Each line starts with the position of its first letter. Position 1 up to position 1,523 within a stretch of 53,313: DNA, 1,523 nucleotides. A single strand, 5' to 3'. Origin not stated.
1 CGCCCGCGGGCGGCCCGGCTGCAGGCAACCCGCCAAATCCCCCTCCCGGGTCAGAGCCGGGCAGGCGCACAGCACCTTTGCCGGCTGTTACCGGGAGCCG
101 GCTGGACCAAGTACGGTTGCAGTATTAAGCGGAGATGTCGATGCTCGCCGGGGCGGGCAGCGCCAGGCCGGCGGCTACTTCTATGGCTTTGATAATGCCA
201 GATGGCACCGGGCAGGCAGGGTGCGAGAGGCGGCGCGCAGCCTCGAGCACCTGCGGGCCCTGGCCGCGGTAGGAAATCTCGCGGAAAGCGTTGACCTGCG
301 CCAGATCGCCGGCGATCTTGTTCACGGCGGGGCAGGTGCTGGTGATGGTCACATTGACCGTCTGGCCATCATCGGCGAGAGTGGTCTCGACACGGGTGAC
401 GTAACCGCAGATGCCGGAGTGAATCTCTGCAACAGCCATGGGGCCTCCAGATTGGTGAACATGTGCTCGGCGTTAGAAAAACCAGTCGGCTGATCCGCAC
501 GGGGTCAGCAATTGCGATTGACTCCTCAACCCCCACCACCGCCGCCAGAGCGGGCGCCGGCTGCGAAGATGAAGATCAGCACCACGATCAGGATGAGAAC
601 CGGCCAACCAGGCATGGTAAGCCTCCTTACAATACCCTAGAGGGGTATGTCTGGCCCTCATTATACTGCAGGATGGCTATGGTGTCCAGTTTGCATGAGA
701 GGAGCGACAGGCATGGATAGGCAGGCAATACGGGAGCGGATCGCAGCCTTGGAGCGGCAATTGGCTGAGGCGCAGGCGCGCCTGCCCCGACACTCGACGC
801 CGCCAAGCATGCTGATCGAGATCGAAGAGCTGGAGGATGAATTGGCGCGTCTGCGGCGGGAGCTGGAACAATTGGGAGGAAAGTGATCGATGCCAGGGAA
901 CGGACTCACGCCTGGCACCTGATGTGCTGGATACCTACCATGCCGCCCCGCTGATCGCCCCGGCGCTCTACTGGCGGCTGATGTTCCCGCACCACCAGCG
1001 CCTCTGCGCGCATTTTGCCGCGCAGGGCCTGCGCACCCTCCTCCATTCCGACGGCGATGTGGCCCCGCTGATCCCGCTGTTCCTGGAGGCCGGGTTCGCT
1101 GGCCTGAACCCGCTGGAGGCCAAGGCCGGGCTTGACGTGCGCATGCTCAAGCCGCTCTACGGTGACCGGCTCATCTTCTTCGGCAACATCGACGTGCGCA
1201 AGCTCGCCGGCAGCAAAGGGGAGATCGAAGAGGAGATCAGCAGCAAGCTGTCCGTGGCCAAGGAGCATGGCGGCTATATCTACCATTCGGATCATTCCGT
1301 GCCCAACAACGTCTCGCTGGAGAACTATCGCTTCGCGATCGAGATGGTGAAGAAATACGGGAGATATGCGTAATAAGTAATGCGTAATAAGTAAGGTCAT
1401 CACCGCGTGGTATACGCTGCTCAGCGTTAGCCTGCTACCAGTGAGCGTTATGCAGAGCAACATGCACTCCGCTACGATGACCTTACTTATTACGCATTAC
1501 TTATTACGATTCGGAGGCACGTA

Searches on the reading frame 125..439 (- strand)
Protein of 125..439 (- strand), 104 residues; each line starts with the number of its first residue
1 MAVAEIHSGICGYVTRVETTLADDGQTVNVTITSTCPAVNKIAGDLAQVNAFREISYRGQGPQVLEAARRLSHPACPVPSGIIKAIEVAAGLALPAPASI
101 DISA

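Call 80: search_protein_families(library=pfam, proteins=[window:125-439:-], max_evalue=0.0001)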
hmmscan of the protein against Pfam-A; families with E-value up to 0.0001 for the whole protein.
window:125-439:- (104 aa): 1 family
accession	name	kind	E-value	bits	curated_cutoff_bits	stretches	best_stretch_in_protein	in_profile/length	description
PF22263.1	DUF6951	-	3.6e-28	98.4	27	1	4-102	3-101/101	Family of unknown function (DUF6951)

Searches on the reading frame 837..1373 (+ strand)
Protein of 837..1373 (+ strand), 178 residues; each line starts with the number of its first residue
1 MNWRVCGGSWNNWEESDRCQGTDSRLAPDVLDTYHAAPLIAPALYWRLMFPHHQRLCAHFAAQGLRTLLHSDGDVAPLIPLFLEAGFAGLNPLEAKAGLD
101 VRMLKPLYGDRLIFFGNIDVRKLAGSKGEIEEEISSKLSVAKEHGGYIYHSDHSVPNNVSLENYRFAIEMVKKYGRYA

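Call 28: search_protein_families(library=pfam, proteins=[window:837-1373:+], max_evalue=0.001)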
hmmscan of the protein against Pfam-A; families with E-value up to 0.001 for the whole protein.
window:837-1373:+ (178 aa): 1 family
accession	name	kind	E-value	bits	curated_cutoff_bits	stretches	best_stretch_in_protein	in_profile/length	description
PF01208.23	URO-D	-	8.4e-13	48.5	23.9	1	37-174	209-346/346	Uroporphyrinogen decarboxylase (URO-D)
